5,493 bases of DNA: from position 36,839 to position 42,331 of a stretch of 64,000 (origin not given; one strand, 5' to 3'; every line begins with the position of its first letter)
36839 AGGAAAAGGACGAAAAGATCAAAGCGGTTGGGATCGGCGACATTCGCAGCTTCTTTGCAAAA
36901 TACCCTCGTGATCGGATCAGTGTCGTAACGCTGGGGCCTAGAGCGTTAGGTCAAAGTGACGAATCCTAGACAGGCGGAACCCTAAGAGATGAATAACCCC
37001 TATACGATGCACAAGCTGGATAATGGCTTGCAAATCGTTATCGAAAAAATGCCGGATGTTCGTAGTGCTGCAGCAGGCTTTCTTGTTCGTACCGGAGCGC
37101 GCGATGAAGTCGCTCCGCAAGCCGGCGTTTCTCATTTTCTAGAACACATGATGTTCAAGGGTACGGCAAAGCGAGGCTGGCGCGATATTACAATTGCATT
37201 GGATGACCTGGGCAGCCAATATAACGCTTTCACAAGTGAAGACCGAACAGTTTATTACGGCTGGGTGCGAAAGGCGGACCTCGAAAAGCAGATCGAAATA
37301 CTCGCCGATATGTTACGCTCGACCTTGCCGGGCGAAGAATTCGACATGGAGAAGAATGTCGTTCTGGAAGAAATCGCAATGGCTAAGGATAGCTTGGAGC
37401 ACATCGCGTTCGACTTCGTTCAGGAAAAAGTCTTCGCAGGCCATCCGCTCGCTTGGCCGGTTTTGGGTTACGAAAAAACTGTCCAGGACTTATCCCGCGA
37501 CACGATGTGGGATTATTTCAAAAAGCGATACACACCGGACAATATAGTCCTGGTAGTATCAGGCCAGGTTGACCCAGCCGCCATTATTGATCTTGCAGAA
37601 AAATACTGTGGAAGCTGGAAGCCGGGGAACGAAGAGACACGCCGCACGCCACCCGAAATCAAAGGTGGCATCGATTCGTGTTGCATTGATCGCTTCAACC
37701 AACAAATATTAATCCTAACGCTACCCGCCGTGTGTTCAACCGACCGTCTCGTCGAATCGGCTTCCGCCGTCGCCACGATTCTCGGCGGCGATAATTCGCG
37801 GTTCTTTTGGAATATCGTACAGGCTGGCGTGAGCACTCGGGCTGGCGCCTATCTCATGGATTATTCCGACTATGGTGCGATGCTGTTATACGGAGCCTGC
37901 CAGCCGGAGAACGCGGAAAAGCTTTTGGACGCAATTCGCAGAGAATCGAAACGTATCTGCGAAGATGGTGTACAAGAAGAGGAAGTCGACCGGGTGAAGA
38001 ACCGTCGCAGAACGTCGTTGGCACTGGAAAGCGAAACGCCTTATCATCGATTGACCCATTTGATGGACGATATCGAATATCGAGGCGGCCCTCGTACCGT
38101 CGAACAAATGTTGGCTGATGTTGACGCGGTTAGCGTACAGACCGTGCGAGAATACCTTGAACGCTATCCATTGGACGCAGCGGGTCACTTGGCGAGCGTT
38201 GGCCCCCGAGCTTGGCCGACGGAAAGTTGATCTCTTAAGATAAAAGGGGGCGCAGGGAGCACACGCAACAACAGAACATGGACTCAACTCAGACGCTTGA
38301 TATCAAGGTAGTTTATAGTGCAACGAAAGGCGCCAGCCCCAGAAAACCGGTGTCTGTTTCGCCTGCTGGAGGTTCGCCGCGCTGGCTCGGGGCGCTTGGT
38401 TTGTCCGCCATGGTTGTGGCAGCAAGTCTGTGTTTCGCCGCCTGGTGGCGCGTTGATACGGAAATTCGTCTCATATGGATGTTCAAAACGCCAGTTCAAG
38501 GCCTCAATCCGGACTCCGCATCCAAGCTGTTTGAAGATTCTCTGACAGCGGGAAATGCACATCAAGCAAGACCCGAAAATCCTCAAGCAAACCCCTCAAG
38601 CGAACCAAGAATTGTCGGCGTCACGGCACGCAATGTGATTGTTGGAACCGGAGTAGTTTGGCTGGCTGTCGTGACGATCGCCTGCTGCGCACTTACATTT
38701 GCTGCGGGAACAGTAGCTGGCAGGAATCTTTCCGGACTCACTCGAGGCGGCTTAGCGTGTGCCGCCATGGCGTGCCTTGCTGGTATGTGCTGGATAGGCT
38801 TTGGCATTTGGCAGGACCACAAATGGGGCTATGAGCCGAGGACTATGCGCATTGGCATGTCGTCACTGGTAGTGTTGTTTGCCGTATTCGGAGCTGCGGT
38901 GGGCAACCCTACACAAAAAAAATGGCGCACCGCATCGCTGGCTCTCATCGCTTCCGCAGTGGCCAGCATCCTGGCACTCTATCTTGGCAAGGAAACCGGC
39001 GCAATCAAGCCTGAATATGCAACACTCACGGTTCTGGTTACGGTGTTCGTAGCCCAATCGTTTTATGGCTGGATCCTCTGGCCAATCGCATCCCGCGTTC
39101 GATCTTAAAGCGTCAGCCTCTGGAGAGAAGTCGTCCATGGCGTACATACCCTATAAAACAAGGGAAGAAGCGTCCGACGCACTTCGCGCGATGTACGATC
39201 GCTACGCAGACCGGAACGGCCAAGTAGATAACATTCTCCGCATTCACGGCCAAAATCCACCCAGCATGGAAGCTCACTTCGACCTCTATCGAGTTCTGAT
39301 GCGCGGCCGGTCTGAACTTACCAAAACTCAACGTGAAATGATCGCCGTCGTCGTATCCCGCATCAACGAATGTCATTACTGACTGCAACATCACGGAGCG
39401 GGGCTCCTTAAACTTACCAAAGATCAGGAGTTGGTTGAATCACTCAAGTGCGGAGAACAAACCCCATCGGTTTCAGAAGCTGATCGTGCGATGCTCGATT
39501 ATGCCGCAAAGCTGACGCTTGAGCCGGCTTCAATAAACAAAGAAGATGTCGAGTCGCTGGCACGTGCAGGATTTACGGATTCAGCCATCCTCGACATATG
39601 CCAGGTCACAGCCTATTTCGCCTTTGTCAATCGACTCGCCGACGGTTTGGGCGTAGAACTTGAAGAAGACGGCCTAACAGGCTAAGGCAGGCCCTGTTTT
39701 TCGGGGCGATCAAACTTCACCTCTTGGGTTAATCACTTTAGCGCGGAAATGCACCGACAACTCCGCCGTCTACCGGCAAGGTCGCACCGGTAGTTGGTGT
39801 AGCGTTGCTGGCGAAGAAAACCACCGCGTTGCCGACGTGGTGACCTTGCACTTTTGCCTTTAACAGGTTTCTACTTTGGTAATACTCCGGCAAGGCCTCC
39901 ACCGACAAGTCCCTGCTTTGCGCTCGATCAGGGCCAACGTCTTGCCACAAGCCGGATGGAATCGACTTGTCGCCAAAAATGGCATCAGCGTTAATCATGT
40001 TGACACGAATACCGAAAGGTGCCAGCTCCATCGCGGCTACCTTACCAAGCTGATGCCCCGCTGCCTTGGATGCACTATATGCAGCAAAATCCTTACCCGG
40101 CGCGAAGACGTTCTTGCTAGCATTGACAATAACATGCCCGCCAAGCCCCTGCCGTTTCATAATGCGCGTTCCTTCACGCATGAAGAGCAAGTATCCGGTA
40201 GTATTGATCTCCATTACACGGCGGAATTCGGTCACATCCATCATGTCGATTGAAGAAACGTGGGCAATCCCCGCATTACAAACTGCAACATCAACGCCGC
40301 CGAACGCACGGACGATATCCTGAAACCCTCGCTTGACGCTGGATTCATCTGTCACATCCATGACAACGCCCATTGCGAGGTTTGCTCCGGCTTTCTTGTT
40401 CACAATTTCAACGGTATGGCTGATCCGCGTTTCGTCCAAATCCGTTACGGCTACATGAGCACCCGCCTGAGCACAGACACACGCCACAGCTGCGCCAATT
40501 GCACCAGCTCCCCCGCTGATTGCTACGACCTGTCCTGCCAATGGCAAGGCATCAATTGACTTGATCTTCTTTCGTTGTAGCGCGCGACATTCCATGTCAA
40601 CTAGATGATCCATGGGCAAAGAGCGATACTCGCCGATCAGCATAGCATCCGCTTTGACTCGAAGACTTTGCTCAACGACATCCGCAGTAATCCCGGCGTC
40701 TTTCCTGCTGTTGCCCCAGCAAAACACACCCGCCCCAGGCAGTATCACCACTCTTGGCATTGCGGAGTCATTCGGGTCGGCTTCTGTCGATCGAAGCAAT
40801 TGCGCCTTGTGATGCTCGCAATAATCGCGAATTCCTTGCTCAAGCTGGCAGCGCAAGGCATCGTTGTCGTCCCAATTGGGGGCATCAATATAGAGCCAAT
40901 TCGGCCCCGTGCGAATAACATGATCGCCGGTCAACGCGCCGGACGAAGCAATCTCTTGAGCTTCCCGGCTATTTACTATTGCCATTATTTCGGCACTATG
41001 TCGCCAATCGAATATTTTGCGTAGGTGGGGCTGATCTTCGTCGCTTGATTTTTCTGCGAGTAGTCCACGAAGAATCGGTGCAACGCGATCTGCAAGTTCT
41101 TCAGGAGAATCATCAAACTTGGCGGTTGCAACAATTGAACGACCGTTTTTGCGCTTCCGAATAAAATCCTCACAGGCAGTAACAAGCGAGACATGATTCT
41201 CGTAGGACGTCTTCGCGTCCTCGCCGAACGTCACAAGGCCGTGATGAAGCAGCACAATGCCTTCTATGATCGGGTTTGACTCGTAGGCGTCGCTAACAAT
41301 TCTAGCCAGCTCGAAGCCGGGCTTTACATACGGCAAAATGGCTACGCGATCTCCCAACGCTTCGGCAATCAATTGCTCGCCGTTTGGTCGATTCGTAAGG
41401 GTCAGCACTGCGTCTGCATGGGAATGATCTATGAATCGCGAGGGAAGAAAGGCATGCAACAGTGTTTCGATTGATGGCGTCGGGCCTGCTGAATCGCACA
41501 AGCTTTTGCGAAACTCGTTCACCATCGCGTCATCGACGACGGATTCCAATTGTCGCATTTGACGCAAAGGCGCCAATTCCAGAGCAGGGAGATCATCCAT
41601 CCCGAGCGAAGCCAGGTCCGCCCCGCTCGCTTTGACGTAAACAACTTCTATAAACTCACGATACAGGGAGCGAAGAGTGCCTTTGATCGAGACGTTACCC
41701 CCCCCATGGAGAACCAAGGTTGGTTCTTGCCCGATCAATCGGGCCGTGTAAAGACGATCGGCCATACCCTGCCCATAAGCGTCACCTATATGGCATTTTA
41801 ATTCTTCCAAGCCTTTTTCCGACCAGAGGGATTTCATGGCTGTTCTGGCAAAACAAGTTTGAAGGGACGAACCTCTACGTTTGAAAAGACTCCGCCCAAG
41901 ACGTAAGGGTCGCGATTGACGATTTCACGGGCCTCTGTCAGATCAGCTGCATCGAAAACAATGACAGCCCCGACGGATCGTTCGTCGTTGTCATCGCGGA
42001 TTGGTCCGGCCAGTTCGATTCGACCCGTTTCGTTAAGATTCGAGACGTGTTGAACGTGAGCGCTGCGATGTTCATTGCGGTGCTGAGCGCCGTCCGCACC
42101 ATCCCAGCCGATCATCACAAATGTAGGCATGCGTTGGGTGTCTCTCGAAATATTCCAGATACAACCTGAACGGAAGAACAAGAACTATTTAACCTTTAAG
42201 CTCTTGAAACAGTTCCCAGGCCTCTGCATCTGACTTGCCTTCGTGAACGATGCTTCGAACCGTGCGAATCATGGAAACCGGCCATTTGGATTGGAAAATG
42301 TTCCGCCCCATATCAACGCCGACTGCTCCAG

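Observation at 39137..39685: Probable selenoprotein: AhpD/CMD-family gene with TGA at the second Cys of the CxxCxxxH redox motif plus a downstream hairpin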

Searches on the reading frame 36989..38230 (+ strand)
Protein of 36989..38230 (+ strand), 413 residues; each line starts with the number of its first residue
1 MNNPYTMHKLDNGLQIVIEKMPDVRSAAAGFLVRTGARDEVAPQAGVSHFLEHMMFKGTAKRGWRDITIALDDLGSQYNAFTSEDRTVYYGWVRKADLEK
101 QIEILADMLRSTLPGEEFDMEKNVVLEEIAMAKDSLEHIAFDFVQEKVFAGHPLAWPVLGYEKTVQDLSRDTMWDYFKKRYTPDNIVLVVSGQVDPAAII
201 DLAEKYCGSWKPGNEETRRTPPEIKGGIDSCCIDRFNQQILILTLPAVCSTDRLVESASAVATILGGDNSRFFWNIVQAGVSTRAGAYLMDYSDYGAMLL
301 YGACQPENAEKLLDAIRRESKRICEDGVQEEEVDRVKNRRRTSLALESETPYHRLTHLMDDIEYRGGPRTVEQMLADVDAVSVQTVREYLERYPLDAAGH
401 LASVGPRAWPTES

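Call 20: find_encoding_contigs(protein=window:36989-38230:+, flank=10000, max_places=4)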
Protein window:36989-38230:+ (413 aa): 1 contig read that carries it; 1 place shown.
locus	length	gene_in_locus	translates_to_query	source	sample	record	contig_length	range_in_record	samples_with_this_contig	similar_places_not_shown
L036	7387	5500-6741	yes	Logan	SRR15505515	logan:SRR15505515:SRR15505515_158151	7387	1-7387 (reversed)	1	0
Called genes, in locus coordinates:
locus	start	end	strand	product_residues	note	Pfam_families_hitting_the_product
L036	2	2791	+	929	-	?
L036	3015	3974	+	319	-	PF02156:Glyco_hydro_26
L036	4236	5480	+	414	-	PF00675:Peptidase_M16, PF05193:Peptidase_M16_C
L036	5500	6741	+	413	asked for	PF00675:Peptidase_M16, PF05193:Peptidase_M16_C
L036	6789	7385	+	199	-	?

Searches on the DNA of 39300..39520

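Call 14: search_rna_families(source=window, start=39300, end=39520, threshold=evalue, max_evalue=10)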
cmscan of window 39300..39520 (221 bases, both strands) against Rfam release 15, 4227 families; matches with E-value up to 10: 0.
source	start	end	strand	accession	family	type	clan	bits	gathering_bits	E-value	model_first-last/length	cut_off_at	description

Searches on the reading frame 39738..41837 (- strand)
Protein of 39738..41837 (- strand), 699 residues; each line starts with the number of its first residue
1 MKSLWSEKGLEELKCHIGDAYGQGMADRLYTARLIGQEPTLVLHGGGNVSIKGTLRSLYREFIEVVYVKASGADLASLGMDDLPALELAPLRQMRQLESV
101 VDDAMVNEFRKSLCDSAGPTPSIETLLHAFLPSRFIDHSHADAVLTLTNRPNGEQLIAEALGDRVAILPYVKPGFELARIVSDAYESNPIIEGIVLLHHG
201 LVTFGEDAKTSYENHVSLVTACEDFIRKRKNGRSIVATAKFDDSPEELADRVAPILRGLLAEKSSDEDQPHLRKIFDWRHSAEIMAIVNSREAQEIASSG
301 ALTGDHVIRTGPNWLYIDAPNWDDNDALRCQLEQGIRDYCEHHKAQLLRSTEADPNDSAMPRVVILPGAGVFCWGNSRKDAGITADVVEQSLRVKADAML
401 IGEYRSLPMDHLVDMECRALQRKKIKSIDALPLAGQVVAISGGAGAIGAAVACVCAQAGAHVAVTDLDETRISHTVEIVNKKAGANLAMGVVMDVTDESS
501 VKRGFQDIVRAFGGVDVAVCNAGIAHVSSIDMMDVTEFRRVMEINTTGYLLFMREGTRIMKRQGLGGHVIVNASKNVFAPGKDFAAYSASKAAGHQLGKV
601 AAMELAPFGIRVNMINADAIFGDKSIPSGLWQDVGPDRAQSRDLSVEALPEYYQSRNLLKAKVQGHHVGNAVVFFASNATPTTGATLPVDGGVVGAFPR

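Call 29: search_protein_families(library=ncbifam, proteins=[window:39738-41837:-], max_evalue=0.00001)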
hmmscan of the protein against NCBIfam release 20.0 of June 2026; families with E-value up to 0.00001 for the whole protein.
window:39738-41837:- (699 aa): 201 families (the best 25 are shown)
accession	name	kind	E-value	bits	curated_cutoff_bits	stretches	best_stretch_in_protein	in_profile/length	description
NF006194.0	PRK08324.2-2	equivalog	2.9e-228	760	686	1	1-699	1-703/703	bifunctional aldolase/short-chain dehydrogenase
NF006195.0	PRK08324.2-3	equivalog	1.5e-181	605.1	931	1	1-699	1-678/678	bifunctional aldolase/short-chain dehydrogenase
NF006192.0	PRK08324.1-6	equivalog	1.1e-169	566.1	639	1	1-697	1-683/685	bifunctional aldolase/short-chain dehydrogenase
NF006190.0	PRK08324.1-4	equivalog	6.9e-153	510.3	1014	1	23-699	16-689/689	bifunctional aldolase/short-chain dehydrogenase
NF006196.0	PRK08324.2-4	equivalog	2.6e-149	498.6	831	1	19-692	11-652/657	bifunctional aldolase/short-chain dehydrogenase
TIGR02632.1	RhaD_aldol-ADH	equivalog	1.2e-147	493.2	567.75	1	28-699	4-676/676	bifunctional rhamnulose-1-phosphate aldolase/short-chain dehydrogenase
NF006193.0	PRK08324.2-1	subfamily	4.1e-139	464.8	1213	1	1-696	1-702/705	bifunctional aldolase/short-chain dehydrogenase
NF006189.0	PRK08324.1-3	equivalog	2.7e-132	442.5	634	1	28-699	28-701/701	bifunctional rhamnulose-1-phosphate aldolase/short-chain dehydrogenase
NF006191.0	PRK08324.1-5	equivalog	7.2e-112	375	1240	1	25-699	28-706/706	bifunctional aldolase/short-chain dehydrogenase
NF006188.0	PRK08324.1-1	equivalog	2e-99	333.7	1152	1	29-699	11-679/679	bifunctional aldolase/short-chain dehydrogenase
NF006197.0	PRK08324.2-5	equivalog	3.6e-72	243.6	627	1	16-471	8-455/583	bifunctional aldolase/short-chain dehydrogenase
NF009050.0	PRK12384.1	equivalog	4e-42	144.6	307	1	436-694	3-257/259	sorbitol-6-phosphate dehydrogenase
NF005559.1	PRK07231.1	subfamily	3.1e-38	131.7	215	1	433-693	2-247/249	glucose 1-dehydrogenase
NF009093.0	PRK12429.1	subfamily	2.4e-37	128.6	258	1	433-693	3-256/259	3-hydroxybutyrate dehydrogenase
NF004203.0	PRK05653.2-4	subfamily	4.2e-36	124.6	313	1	434-692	5-255/260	3-oxoacyl-ACP reductase FabG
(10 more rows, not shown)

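Call 50: list_cluster_members(proteins=[P0121, window:39137-39379:+, window:39065-39379:+, window:39431-39682:+, window:39738-41837:-])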
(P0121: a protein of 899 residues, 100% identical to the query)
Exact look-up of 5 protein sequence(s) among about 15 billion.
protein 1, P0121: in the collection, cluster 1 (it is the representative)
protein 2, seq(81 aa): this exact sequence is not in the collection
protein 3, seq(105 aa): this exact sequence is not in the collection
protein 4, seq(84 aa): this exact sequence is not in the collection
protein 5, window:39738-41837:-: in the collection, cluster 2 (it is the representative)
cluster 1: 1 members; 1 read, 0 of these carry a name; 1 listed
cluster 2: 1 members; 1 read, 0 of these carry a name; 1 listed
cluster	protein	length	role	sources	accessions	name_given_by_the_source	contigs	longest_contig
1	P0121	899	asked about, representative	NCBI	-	-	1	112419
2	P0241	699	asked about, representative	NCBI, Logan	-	-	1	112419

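Call 51: find_encoding_contigs(protein=window:39738-41837:-, flank=10000, max_places=3)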
Protein window:39738-41837:- (699 aa): 1 contig read that carries it; 1 place shown.
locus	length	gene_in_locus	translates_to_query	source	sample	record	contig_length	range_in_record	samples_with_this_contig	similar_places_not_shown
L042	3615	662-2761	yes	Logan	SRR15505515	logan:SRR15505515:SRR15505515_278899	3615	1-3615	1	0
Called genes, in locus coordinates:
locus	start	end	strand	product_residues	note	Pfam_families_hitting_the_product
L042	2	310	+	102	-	?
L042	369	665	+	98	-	PF03795:YCII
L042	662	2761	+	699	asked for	PF00596:Aldolase_II, PF00106:adh_short, PF13561:adh_short_C2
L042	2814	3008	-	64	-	-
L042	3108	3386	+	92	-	-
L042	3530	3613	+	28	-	?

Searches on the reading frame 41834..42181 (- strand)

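Call 42: search_protein_families(library=ncbifam, proteins=[window:41834-42181:-], max_evalue=0.00001)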
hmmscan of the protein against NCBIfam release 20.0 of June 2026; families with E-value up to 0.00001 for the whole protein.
window:41834-42181:- (115 aa): 8 families
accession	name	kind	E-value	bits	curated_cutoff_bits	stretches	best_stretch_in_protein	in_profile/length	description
NF009504.0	PRK12863.1-4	equivalog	7.2e-20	70.9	134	1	18-112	1-96/97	YciI-like protein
NF009507.0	PRK12865.1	equivalog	5.4e-17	61.9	149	1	21-111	3-92/97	YciI-like protein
NF008473.0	PRK11370.1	equivalog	9.4e-17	61.1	111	1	21-112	3-99/99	YciI family protein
NF009502.0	PRK12863.1-1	equivalog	6.8e-16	58.4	137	1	21-111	3-90/96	YciI-like protein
NF009508.0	PRK12866.1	equivalog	6.9e-12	45.4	108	1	30-113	12-91/97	YciI-like protein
NF009506.0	PRK12864.1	equivalog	8.3e-09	35.8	106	1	18-107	1-85/89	YciI-like protein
NF009505.0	PRK12863.1-6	equivalog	1.2e-07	32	171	1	18-113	1-99/100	YciI-like protein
NF009503.0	PRK12863.1-3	equivalog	1.4e-06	28.6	145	1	21-106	3-86/98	YciI-like protein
